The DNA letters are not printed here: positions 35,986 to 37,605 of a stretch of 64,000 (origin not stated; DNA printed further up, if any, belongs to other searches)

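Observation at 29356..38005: Stripped-down complex-I-like operon (YHS - NuoA - NuoB::NuoD - H - J - K - L - M - N) with no electron-input or Fe-S subunits, embedded among copper genes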

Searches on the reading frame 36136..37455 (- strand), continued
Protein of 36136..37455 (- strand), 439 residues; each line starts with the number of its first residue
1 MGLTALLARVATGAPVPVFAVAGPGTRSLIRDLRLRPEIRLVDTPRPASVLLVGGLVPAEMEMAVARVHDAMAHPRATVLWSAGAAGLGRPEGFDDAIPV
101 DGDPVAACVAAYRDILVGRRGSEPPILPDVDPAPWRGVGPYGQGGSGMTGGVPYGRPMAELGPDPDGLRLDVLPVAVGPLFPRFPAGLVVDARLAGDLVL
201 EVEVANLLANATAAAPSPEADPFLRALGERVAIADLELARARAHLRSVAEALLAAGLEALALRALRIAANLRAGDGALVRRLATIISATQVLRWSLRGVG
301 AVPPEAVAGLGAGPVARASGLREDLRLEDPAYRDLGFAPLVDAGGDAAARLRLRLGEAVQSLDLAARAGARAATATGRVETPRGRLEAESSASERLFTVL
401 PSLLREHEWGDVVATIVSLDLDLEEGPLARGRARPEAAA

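Call 19: find_related_loci(query=A1, collection=genome_contigs, flank=10000)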
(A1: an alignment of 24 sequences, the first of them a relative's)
Query A1 (439 aa) in genome_contigs; peptide patterns used: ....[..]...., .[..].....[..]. (x = any residue, [..] = any of these).
227 stretches matched a pattern; 179 encode a relative of the query (tblastn E <= 1e-3); the best 80 are kept; 80 distinct loci.
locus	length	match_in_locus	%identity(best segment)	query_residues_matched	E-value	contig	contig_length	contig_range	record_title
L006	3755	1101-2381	60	1-424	1e-155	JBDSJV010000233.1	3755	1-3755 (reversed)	MAG: Candidatus Limnocylindrales bacterium isolate cluster1_bin.330 k127_6889770, whole genome shotgun sequence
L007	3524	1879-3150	61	1-425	3e-150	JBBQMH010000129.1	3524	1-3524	MAG: Candidatus Limnocylindrales bacterium isolate Co_metawrap_434 Cmw_434_k141_6516778_length_3524_cov_6.9329, whole ge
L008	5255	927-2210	61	1-425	2e-141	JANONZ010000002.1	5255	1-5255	MAG: Thermomicrobiales bacterium isolate VAR_43_metabat_27 VAR_43_k141_4860684, whole genome shotgun sequence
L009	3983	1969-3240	60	1-425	2e-139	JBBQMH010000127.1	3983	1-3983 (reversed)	MAG: Candidatus Limnocylindrales bacterium isolate Co_metawrap_434 Cmw_434_k141_7649565_length_3983_cov_8.6934, whole ge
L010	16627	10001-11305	58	7-439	2e-128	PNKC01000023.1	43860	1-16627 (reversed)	MAG: Anaerolinea sp. isolate PR.017 PR_1000288_43860, whole genome shotgun sequence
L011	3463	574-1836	54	1-425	5e-122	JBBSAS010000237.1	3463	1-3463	MAG: Candidatus Limnocylindrales bacterium isolate La6_metabat2.032 La6_metabat2.032_K_1881879_L_3463_cov_39.9350, whole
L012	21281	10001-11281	54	1-425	8e-119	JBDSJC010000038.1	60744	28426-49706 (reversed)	MAG: Tepidiformaceae bacterium isolate cluster1_bin.313 k127_1894170, whole genome shotgun sequence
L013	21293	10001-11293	54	1-429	2e-118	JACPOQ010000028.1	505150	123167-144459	MAG: Chloroflexi bacterium isolate NC_groundwater_605_Pr5_B-0.1um_68_33 alan_book_18_scaffold_27511, whole genome shotgu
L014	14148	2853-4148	54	1-425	2e-116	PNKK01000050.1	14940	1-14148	MAG: Anaerolinea sp. isolate PR.005 PR_1001361_14940, whole genome shotgun sequence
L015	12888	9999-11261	54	1-425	7e-116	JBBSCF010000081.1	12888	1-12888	MAG: Candidatus Limnocylindrales bacterium isolate La6_metabat2.260 La6_metabat2.260_K_619517_L_12888_cov_27.4685, whole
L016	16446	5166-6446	53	1-425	5e-115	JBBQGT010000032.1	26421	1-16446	MAG: Tepidiformales bacterium isolate Co_metawrap_944 Cmw_944_k141_12841910_length_26421_cov_10.9985, whole genome shotg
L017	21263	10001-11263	56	1-425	2e-114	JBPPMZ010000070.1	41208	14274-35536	MAG: Candidatus Limnocylindrales bacterium isolate BIOS2019_out_023 k131_1873058, whole genome shotgun sequence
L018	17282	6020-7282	54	1-425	6e-115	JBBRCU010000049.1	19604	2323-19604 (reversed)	MAG: Candidatus Limnocylindrales bacterium isolate Co_metawrap_2418 Cmw_2418_k141_28776075_length_19604_cov_40.8111, who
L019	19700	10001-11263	53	1-425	6e-114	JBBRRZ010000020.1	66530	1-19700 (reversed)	MAG: Candidatus Limnocylindrales bacterium isolate La2_maxbin2.415 La2_maxbin2.415_K_4000874L66530_cov_39.1641, whole ge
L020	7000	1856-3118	53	1-425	9e-113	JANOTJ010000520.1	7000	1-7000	MAG: Chloroflexota bacterium isolate VAR_39_metabat_309 VAR_39_k141_2172653, whole genome shotgun sequence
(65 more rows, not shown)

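Call 24: predict_structure(alignment_id=A1)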
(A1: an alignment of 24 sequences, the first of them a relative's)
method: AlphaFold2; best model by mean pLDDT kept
length: 439 residues; sequences in the alignment: 24
mean_pLDDT: 84.5   pTM: 0.85
mean pLDDT of the five models: 84.5, 83.3, 83.0, 78.7, 64.9
residues with pLDDT >= 90: 237; 70-90: 133; 50-70: 37; < 50: 32
segments of 3 or more residues with pLDDT < 50: 131-159, 437-439
pLDDT, mean of each block of 10 residues (from residue 1): 69 86 85 93 82 88 88 90 72 87 93 89 83 38 29 37 60 79 87 84 88 74 92 98 97 93 96 97 95 90 95 97 95 96 95 98 97 93 92 94 91 94 86 54
secondary structure, 60 per line:
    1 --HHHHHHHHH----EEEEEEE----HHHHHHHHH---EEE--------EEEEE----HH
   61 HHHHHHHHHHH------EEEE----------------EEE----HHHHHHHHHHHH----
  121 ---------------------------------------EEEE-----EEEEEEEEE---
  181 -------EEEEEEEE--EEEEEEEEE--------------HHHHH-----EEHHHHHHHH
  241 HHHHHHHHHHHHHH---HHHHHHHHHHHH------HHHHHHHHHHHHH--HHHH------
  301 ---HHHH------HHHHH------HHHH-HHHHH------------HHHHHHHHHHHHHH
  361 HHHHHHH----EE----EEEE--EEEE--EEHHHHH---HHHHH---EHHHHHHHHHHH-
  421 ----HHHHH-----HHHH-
elements in order: H3-11 E16-22 H27-35 E39-41 E50-54 H59-71 E78-81 E98-100 H105-116 E160-163 E169-177 E188-195 E198-206 H221-225 H233-254 H258-269 H276-288 H291-294 H304-307 H314-318 H325-328 H330-334 H347-367 E378-381 E384-387 H392-396 H400-404 H409-419 H425-429 H435-438

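Call 29: fold_search(model_id=the predicted structure, library=pdb)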
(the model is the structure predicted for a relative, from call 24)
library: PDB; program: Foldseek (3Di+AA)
matches with E <= 10: 638; with E <= 0.001: 129
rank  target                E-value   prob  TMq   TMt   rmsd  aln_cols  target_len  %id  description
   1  6nbq_H                3.4e-09  1.00  0.43  0.48   7.7       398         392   18  T.elongatus NDH (data-set 1) (released 2019-02-27)
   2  8e9h_D                6.4e-09  1.00  0.43  0.46   7.6       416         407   15  Mycobacterial respiratory complex I, fully-inserted quinone (released 2022-10-12)
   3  8e9g_D                6.8e-09  1.00  0.42  0.45   7.6       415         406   15  Mycobacterial respiratory complex I with both quinone positions modelled (released 2022-10-12)
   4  6yj4_D                8.7e-09  1.00  0.44  0.44   7.0       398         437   16  Structure of Yarrowia lipolytica complex I at 2.7 A (released 2020-08-12)
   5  8q0o_D                1.7e-08  1.00  0.42  0.44  15.4       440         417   15  Outward-facing, open2 proteoliposome complex I at 3.1 A. Initially purified in DDM. (released 2024-06-05)
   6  7zmg_C                2.0e-08  1.00  0.42  0.43   7.6       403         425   16  CryoEM structure of mitochondrial complex I from Chaetomium thermophilum (state 1) (released 2022-11-30)
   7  9grx_H                2.2e-08  1.00  0.43  0.51   7.0       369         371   17  NDH-PSI-LHCI supercomplex from S. oleracea (released 2025-02-12)
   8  7v2c_Q                2.6e-08  1.00  0.42  0.43   7.8       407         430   15  Active state complex I from Q10 dataset (released 2022-03-02)
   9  7aqr_D                2.9e-08  1.00  0.44  0.50   6.2       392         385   15  Cryo-EM structure of Arabidopsis thaliana Complex-I (peripheral arm) (released 2021-12-08)
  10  7b0n_D                3.0e-08  1.00  0.43  0.43   7.4       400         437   17  A 3.7-angstrom structure of Yarrowia lipolytica complex I with an R121M mutation in NUCM. (released 2021-03-10)
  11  8iuf_S2               3.2e-08  1.00  0.44  0.48   7.5       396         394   14  Cryo-EM structure of Euglena gracilis super-complex I+III2+IV, composite (released 2024-02-28)
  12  7vb7_Q                3.5e-08  1.00  0.41  0.47   8.0       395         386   15  Matrix arm of active state CI from DQ-NADH dataset (released 2022-04-06)
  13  8bpx_D                4.0e-08  1.00  0.44  0.49   6.2       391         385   16  Cryo-EM structure of the Arabidopsis thaliana I+III2 supercomplex (Complete composition) (released 2023-01-25)
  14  8b6f_AE               4.9e-08  1.00  0.44  0.43   9.4       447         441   14  Cryo-EM structure of NADH:ubiquinone oxidoreductase (complex-I) from respiratory supercomplex of Tetrahymena thermoph (released 2023-03-29)
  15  8qby_D                5.2e-08  1.00  0.47  0.50   6.6       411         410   16  Respiratory complex I from Paracoccus denitrificans in MSP2N2 nanodiscs (released 2024-09-11)
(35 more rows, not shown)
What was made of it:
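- On Ehr complexes: The Foldseek order is the same (call 29).
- Checked: An AF2 model (pLDDT 84.5) matches NuoD chains by Foldseek (E 3e-9) (calls 24, 29).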

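Call 31: search_protein_representatives(alignment_id=A1)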
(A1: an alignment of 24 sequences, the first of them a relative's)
Query: 24 sequences, 440 profile positions. Proteins with E-value up to 0.001 (for the whole library): 2007; up to 1e-10: 867; up to 1e-30: 266. The best 150 are listed.
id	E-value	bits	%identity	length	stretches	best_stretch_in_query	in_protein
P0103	8.5e-215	730.0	-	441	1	1-438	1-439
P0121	2.5e-157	540.6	-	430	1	1-434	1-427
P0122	1.9e-150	517.9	-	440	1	4-427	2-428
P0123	5.2e-146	503.3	-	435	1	1-431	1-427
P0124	9.2e-146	502.5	-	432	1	1-429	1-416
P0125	1.1e-145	502.2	-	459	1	5-430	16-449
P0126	1.4e-143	495.3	-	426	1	1-424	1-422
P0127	4.0e-142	490.5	-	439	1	5-433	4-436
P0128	3.1e-141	487.5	-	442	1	4-425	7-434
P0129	9.6e-141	485.9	-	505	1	5-429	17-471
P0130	2.2e-138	478.2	-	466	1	1-430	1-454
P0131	5.0e-135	467.1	-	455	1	3-429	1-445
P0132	6.5e-135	466.7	-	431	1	1-433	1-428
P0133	8.2e-134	463.1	-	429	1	1-432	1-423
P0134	5.9e-132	457.0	-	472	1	2-432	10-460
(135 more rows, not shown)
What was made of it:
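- There are 266 clusters at 50% identity with E<1e-30 (call 31).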

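Call 56: find_encoding_contigs(protein=P0069, flank=8000, max_places=1)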
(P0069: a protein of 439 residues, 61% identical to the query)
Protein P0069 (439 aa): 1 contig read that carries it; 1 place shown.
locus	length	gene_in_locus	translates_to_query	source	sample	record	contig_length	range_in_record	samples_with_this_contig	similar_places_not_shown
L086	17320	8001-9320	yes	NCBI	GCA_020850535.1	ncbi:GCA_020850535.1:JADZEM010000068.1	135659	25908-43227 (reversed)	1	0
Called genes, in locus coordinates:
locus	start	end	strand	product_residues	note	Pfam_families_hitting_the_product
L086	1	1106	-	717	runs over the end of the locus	PF00403:HMA, PF00122:E1-E2_ATPase, PF00702:Hydrolase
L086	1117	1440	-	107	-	PF12802:MarR_2, PF12840:HTH_20, PF01022:HTH_5, PF01978:TrmB (weak), PF09339:HTH_IclR (weak)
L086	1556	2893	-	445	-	PF00672:HAMP, PF00512:HisKA, PF02518:HATPase_c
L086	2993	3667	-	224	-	PF00072:Response_reg, PF00486:Trans_reg_C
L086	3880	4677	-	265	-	PF01790:LGT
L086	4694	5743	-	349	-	-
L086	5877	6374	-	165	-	-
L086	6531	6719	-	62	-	PF12874:zf-met (weak)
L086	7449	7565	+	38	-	PF04945:YHS, PF06467:zf-FCS (weak)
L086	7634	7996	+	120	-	PF00507:Oxidored_q4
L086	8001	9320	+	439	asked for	PF00346:Complex1_49kDa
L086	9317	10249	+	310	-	PF00146:NADHdh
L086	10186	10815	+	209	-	PF00499:Oxidored_q3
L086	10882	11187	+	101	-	PF00420:Oxidored_q2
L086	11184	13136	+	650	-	PF00361:Proton_antipo_M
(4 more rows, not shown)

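Call 57: find_encoding_contigs(protein=P0082, flank=8000, max_places=1)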
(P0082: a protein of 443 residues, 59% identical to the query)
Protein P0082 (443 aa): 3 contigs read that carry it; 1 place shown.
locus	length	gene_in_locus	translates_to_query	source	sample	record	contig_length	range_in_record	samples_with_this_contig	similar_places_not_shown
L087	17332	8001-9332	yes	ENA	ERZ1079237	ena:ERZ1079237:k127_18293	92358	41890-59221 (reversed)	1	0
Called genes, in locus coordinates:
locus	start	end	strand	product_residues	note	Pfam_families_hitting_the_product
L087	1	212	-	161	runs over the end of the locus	PF04978:MST, PF12867:DinB_2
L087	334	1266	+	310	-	PF01734:Patatin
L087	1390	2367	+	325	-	PF00413:Peptidase_M10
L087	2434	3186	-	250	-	PF00106:adh_short, PF08659:KR, PF13561:adh_short_C2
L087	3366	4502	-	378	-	PF21338:Top1B_N_bact, PF01028:Topoisom_I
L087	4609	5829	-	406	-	PF00296:Bac_luciferase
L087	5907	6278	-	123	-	PF13473:Cupredoxin_1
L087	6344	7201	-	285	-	PF03239:FTR1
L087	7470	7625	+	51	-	PF04945:YHS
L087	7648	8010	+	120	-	PF00507:Oxidored_q4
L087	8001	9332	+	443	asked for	PF00346:Complex1_49kDa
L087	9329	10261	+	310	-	PF00146:NADHdh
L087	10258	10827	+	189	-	PF00499:Oxidored_q3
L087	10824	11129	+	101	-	PF00420:Oxidored_q2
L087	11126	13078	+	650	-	PF00361:Proton_antipo_M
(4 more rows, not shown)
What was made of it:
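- An FTR1-cupredoxin pair lies next to one locus (call 57).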

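Call 58: find_encoding_contigs(protein=P0103, flank=8000, max_places=1)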
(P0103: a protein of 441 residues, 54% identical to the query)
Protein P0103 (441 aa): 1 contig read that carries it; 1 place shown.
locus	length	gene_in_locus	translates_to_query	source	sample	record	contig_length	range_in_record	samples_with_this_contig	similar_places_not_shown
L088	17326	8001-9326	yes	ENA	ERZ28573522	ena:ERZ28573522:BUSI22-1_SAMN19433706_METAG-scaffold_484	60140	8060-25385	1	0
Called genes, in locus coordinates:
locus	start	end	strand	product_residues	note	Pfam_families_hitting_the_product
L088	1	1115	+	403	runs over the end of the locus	PF12704:MacB_PCD, PF02687:FtsX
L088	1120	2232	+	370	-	PF12704:MacB_PCD, PF02687:FtsX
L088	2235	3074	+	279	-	PF25199:nSTAND_NTPase5 (faint), PF00005:ABC_tran, PF04945:YHS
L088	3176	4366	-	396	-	PF02163:Peptidase_M50, PF00571:CBS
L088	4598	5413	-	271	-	-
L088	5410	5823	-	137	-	PF01978:TrmB (weak), PF03965:Penicillinase_R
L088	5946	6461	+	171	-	-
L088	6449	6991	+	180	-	-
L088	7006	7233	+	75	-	PF09851:SHOCT (weak)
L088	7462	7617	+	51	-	PF04945:YHS, PF06467:zf-FCS (weak)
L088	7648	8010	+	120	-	PF00507:Oxidored_q4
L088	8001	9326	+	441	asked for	PF00346:Complex1_49kDa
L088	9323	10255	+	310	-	PF00146:NADHdh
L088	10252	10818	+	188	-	PF00499:Oxidored_q3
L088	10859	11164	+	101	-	PF00420:Oxidored_q2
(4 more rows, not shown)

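Call 65: search_dna_similar(query=window:36136-37455:-, collection=plasmids, mode=protein, max_evalue=0.00001, max_rows=20)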
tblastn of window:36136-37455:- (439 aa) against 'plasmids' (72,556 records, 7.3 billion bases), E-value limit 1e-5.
Records with a match: 8; places in all: 8; records where one place covers at least 80% of the query: 1.
Best place of each record, by identity: <60% 8.
By first word of the organism name: Roseivivax 2; Martelella 2; Halomonas 1; Vreelandella 1; Acuticoccus 1; Dysgonomonadaceae 1.
By predicted mobility (MOB-suite, as given by PLSDB): non-mobilizable 5; mobilizable 2; conjugative 1.
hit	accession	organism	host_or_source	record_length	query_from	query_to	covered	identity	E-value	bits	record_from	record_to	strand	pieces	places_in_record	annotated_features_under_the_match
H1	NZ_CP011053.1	Halomonas sp. KO116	Nile Delta Mediterranean Sea surface ...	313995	7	421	95%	39.7%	7e-39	157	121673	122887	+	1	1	hypothetical protein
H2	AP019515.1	Vreelandella sulfidaeris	cell culture,metal sulfide rock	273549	7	339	72%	36.8%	3e-19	142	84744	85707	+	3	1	hypothetical protein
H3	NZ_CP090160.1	Roseivivax marinus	Bathymodiolus marisindicus,single cell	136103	5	197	44%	42.3%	1e-18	96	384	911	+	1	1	hypothetical protein | NADH-quinone oxidoreductase subunit A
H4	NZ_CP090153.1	Roseivivax marinus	Bathymodiolus marisindicus,single cell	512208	5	197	44%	41.8%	4e-18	95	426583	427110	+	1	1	hypothetical protein | NADH-quinone oxidoreductase subunit A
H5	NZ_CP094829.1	Acuticoccus sp. I52.16.1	pure culture,seawater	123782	16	197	41%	43.5%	6e-21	103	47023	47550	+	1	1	hypothetical protein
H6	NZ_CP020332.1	Martelella mediterranea DSM 17316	-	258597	6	135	30%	37.4%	1e-6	59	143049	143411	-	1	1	hypothetical protein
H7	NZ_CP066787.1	Martelella lutilitoris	single cell,cold seep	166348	6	135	30%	37.4%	1e-6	59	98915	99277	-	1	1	hypothetical protein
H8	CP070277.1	Dysgonomonadaceae bacterium zrk40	single cell,cold seep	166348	6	135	30%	37.4%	1e-6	59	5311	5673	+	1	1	hypothetical protein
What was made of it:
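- Several hosts are halophilic or marine (calls 19, 65).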

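Call 66: get_annotated_region(hit=H1, flank=12000)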
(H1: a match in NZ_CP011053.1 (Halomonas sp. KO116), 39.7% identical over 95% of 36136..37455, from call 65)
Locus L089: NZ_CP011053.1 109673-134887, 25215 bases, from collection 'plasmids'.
description: Halomonas sp. KO116 plasmid unnamed1, complete sequence
organism: Halomonas sp. KO116 (NCBI taxid 1504981)
taxonomy: Bacteria; Pseudomonadota; Gammaproteobacteria; Oceanospirillales; Halomonadaceae; Halomonas; Halomonas sp. KO116
host: -; source: Nile Delta Mediterranean Sea surface water; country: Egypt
typing (MOB-suite, as given by PLSDB): non-mobilizable; replicon rep_cluster_924
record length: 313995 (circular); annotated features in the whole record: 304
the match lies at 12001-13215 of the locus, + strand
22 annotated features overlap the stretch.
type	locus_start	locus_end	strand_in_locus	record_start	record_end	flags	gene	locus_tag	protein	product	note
CDS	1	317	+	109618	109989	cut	-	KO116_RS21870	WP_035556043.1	copper resistance CopC family protein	-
CDS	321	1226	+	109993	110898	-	-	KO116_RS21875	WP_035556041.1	CopD family protein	-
CDS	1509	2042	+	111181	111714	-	-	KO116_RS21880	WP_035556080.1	plastocyanin/azurin family copper-binding protein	-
CDS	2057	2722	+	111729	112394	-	-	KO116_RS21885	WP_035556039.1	response regulator transcription factor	GO:0000160 - phosphorelay signal transduction system [Evidence IEA]; GO:0006355 - regulation of DNA-templated ...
CDS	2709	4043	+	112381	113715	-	-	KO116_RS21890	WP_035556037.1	HAMP domain-containing sensor histidine kinase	GO:0007165 - signal transduction [Evidence IEA]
CDS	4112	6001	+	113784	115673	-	-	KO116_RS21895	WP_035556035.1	copper resistance system multicopper oxidase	GO:0006825 - copper ion transport [Evidence IEA]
CDS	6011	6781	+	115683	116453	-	-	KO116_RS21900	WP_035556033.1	copper resistance protein B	-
CDS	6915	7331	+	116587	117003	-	-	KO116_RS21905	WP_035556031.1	hypothetical protein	-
CDS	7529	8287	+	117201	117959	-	-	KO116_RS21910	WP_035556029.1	glutaredoxin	-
CDS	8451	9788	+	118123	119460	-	-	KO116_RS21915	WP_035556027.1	APC family permease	-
CDS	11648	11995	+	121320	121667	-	-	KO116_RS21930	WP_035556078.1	NADH-quinone oxidoreductase subunit A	-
CDS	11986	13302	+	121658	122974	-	-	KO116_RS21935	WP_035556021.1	hypothetical protein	-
CDS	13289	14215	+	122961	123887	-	-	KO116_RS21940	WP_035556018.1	NADH-quinone oxidoreductase subunit H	-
CDS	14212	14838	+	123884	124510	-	-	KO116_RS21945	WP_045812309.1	NADH-quinone oxidoreductase subunit J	-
CDS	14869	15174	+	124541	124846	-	nuoK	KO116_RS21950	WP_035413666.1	NADH-quinone oxidoreductase subunit NuoK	GO:0042773 - ATP synthesis coupled electron transport [Evidence IEA]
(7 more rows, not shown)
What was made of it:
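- The Halomonas KO116 plasmid has copCD, an azurin-type gene, copRS, a multicopper oxidase and copB upstream (call 66).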

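Call 67: get_annotated_region(hit=H2, flank=12000)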
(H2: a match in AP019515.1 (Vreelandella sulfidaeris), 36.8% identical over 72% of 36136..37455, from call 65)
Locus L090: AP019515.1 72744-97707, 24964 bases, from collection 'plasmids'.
description: Halomonas sulfidaeris ATCC BAA-803 plasmid pBAA-803-A DNA, complete genome
organism: Vreelandella sulfidaeris (NCBI taxid 115553)
taxonomy: Bacteria; Pseudomonadota; Gammaproteobacteria; Oceanospirillales; Halomonadaceae; Vreelandella; Vreelandella sulfidaeris
host: -; source: cell culture,metal sulfide rock; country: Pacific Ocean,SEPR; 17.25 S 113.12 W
typing (MOB-suite, as given by PLSDB): non-mobilizable; replicon rep_cluster_924
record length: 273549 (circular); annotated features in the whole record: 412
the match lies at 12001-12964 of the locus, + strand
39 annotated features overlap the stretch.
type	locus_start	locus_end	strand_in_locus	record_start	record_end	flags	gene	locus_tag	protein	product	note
CDS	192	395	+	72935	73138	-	-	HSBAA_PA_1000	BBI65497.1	hypothetical protein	-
CDS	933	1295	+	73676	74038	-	-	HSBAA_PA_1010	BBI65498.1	hypothetical protein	-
CDS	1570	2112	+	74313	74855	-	-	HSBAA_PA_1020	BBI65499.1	hypothetical protein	-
CDS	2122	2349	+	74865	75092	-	-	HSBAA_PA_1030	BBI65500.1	hypothetical protein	-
CDS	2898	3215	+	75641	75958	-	-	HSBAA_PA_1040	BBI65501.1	hypothetical protein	-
CDS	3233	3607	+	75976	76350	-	-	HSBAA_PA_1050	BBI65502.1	hypothetical protein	-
CDS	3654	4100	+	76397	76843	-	-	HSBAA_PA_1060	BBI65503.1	hypothetical protein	-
CDS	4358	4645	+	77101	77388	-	-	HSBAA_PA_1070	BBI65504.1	hypothetical protein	-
CDS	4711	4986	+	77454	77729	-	-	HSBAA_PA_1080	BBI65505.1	hypothetical protein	-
CDS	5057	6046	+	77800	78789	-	-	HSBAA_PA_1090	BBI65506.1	hypothetical protein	-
CDS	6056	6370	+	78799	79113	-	-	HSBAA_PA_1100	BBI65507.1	hypothetical protein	-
CDS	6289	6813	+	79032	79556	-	-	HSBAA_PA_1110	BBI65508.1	hypothetical protein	-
CDS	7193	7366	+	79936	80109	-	-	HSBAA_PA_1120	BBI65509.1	hypothetical protein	-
CDS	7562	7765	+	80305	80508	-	-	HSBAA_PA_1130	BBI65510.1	hypothetical protein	-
CDS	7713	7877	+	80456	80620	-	-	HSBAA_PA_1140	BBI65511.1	hypothetical protein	-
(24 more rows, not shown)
